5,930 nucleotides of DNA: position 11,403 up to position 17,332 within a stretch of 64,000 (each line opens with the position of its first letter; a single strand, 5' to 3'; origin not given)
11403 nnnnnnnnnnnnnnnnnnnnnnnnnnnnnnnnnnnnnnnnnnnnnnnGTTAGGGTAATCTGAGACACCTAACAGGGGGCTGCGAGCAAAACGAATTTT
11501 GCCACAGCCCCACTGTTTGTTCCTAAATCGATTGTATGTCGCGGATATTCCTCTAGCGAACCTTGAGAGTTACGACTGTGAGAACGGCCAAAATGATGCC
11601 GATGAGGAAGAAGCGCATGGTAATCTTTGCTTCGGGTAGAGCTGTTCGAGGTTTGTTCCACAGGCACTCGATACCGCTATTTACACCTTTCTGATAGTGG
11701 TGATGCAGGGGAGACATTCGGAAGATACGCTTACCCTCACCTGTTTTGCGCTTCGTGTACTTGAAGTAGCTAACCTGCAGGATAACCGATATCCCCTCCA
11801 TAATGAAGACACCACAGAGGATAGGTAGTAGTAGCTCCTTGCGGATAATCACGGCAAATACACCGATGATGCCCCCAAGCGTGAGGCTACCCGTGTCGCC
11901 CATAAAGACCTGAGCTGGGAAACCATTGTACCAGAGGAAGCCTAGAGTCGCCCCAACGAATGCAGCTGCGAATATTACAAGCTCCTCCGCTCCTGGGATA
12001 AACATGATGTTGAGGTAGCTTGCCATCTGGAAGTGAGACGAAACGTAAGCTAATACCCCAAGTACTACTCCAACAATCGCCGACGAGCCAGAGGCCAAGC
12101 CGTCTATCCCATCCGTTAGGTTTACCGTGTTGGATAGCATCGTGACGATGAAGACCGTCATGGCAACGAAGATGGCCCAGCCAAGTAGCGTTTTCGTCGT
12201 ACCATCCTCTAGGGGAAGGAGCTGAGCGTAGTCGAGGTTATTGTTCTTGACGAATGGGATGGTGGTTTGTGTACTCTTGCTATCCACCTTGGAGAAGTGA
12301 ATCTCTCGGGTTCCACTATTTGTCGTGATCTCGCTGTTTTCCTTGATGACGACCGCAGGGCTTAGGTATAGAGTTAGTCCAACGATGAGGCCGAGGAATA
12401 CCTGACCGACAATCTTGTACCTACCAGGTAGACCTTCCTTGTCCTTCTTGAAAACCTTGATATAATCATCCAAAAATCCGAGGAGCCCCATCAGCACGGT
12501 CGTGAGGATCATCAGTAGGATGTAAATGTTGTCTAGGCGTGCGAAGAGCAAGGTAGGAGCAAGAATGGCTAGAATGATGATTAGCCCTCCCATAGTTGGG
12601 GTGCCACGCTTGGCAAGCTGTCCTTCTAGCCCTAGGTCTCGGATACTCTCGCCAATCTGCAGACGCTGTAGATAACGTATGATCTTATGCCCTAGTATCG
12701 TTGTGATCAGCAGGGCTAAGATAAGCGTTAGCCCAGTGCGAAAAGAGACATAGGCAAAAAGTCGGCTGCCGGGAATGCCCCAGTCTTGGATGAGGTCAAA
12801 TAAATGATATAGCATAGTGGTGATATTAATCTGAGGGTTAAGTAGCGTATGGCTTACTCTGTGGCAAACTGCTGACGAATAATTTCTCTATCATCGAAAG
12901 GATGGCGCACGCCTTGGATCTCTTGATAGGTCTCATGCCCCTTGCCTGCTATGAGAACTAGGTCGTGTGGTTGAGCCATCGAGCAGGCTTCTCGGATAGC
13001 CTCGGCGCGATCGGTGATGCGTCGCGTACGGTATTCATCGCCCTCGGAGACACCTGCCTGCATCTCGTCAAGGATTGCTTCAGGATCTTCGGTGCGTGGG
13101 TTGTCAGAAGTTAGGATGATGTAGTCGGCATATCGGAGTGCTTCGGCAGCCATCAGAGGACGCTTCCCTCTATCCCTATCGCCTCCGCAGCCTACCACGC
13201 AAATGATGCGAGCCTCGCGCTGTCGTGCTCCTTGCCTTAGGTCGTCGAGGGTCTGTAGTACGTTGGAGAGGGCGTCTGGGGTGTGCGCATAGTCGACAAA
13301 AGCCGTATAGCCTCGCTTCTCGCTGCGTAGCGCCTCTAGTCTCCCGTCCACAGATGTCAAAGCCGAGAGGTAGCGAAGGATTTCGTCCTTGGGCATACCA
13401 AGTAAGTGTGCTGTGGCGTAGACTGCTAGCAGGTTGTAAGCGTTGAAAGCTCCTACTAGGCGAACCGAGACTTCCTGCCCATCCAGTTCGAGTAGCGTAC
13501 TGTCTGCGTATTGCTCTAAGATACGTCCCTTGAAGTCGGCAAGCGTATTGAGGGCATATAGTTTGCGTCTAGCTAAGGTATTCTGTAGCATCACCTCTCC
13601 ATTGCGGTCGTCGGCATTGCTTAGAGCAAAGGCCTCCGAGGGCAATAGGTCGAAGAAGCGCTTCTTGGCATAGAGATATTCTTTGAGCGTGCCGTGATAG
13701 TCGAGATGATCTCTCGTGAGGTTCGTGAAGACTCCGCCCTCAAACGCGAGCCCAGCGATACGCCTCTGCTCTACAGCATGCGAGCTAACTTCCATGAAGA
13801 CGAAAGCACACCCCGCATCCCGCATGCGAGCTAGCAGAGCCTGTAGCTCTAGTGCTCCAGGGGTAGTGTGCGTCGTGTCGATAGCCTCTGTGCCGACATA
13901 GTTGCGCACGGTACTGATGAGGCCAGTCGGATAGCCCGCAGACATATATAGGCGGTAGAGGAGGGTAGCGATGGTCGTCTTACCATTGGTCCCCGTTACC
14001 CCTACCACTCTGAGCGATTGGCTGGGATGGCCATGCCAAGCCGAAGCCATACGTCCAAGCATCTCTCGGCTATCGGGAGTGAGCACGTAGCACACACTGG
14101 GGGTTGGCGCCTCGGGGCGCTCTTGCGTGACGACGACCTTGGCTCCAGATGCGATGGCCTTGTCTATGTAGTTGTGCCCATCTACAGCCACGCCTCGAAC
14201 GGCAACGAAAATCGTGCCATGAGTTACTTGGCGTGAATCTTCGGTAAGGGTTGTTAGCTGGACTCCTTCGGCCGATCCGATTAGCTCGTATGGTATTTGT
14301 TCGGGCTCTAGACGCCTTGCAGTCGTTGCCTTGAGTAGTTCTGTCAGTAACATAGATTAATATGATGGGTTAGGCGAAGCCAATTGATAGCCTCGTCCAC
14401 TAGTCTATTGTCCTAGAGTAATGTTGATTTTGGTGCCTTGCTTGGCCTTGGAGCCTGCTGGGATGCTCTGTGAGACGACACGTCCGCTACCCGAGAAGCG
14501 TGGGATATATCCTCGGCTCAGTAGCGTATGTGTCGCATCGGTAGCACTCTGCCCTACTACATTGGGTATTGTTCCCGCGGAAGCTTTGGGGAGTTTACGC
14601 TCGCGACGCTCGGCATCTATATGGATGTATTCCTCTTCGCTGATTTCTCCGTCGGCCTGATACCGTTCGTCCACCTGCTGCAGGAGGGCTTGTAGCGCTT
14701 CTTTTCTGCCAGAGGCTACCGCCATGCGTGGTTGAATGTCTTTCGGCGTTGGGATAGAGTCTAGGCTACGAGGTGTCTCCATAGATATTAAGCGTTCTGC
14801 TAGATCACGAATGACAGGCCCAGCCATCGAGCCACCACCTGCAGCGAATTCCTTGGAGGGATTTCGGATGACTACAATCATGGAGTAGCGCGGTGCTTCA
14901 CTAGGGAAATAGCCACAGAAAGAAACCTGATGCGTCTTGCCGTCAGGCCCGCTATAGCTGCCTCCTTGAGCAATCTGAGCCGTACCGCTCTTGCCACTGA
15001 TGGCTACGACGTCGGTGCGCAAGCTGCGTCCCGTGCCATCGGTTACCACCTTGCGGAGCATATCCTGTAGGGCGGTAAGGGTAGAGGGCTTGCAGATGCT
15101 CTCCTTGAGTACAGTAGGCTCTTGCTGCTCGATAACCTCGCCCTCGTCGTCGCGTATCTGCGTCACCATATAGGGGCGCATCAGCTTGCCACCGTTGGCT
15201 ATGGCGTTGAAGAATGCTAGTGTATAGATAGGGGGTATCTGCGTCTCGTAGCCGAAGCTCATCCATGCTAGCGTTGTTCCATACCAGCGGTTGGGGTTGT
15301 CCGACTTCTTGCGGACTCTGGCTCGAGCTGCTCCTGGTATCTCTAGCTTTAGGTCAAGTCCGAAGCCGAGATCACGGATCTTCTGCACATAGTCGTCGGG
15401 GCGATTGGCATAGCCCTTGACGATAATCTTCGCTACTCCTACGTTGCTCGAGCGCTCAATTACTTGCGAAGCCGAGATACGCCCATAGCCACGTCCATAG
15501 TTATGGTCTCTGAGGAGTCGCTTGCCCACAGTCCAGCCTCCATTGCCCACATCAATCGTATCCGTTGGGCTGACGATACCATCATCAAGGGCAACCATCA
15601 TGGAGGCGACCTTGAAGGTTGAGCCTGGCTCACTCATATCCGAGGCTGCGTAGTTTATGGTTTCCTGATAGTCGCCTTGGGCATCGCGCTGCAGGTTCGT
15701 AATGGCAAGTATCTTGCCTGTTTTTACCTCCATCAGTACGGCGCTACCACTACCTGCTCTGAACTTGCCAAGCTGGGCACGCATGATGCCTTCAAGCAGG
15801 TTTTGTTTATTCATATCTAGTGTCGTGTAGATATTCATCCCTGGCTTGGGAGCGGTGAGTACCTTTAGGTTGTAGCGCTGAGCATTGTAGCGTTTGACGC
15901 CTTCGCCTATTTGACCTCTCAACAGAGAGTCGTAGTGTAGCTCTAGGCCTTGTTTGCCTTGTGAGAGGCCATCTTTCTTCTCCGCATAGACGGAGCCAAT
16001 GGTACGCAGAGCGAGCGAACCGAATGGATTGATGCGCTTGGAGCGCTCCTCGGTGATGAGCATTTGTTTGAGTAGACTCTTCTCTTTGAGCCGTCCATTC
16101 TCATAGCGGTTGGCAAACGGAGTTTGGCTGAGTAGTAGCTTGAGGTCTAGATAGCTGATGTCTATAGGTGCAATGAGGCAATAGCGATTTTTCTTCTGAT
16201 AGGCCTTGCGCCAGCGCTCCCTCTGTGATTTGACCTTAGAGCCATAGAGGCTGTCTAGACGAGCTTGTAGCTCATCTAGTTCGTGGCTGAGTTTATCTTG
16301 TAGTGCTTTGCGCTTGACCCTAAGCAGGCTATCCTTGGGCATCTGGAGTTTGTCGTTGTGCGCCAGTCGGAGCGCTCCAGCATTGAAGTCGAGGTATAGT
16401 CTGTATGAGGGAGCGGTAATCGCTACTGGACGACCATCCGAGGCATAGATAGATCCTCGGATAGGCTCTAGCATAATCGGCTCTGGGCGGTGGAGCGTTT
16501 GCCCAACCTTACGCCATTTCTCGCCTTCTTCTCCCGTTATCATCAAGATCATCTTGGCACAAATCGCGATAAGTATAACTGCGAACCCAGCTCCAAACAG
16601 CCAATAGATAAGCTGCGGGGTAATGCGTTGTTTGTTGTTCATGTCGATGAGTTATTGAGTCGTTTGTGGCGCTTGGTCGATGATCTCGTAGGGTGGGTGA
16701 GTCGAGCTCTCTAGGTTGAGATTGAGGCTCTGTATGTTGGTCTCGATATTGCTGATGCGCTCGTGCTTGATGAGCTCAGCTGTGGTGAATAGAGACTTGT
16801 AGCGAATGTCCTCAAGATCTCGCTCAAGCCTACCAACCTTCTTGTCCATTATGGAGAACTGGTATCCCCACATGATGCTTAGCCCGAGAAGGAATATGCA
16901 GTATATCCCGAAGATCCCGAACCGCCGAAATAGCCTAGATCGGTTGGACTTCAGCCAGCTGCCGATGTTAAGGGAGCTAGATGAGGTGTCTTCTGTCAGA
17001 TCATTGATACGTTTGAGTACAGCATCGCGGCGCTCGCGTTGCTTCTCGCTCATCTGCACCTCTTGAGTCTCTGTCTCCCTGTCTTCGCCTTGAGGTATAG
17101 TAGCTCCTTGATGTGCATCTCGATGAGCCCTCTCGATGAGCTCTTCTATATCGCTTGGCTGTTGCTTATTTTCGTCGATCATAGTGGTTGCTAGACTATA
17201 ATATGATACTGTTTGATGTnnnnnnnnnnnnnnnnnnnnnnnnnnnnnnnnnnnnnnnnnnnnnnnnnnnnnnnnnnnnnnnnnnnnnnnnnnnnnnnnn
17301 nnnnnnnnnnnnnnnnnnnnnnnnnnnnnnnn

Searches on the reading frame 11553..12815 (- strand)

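Call 50: search_protein_families(library=pfam, proteins=[window:11553-12815:-], max_evalue=0.00001)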
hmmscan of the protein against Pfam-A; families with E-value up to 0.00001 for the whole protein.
window:11553-12815:- (420 aa): 2 families
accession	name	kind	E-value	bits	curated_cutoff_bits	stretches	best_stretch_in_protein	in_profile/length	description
PF00953.26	Glycos_transf_4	-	1e-28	100.8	27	1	100-323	2-158/160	Glycosyl transferase family 4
PF10555.14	MraY_sig1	-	4.4e-06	26.3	20.1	0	69-81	1-13/13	Phospho-N-acetylmuramoyl-pentapeptide-transferase signature 1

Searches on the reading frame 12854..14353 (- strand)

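Call 50: search_protein_families(library=pfam, proteins=[window:12854-14353:-], max_evalue=0.00001)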
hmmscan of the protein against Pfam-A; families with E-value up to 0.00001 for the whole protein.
window:12854-14353:- (499 aa): 3 families
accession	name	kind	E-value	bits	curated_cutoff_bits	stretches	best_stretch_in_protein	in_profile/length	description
PF08245.18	Mur_ligase_M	-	7.2e-47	160.4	24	1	119-314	1-199/200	Mur ligase middle domain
PF02875.26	Mur_ligase_C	-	2.4e-32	112.9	28.4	1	337-472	1-127/127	Mur ligase, glutamate ligase domain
PF01225.30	Mur_ligase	-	2.8e-09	37.7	21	1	36-106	5-94/95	Mur ligase family, catalytic domain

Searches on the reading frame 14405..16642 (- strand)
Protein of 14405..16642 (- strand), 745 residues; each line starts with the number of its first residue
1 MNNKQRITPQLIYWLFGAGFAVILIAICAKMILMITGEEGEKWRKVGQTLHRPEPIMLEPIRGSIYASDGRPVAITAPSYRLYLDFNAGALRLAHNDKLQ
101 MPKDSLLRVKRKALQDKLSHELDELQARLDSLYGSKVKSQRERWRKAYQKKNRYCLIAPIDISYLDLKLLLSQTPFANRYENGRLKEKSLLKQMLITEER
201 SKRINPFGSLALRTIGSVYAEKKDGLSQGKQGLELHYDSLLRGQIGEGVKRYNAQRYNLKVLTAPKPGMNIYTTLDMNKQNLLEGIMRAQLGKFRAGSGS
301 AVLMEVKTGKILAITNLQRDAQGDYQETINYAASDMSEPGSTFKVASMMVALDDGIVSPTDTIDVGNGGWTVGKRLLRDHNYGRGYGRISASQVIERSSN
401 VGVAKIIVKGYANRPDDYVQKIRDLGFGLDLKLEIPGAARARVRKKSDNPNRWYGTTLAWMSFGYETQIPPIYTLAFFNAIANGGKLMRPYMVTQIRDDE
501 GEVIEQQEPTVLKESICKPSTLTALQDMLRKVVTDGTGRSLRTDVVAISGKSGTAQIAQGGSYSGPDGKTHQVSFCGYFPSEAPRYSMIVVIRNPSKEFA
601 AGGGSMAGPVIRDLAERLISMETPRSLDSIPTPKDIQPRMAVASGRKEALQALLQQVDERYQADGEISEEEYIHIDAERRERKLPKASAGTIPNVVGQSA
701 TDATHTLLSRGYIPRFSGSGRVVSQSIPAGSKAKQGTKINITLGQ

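Call 51: search_protein_families(library=pfam, proteins=[window:14405-16642:-], max_evalue=0.00001)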
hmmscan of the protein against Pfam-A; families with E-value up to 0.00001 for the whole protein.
window:14405-16642:- (745 aa): 3 families
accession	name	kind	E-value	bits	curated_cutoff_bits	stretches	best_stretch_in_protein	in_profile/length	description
PF00905.27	Transpeptidase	-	1.2e-56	192.6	22.1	1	299-615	1-298/299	Penicillin binding protein transpeptidase domain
PF03793.24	PASTA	-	1e-10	41.9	23.2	1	691-744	2-63/64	PASTA domain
PF03717.20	PBP_dimer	-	5.2e-10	40.5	24.4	1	59-251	3-168/180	Penicillin-binding Protein dimerisation domain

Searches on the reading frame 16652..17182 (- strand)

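Call 51: search_protein_families(library=pfam, proteins=[window:16652-17182:-], max_evalue=0.00001)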
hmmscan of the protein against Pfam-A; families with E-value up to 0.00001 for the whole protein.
window:16652-17182:- (176 aa): 1 family
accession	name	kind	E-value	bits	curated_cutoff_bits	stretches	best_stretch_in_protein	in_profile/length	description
PF19579.4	FtsL_2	-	9.3e-07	29.1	24.6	1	93-168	22-95/100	Bacteriodetes cell division protein (FtsL-like)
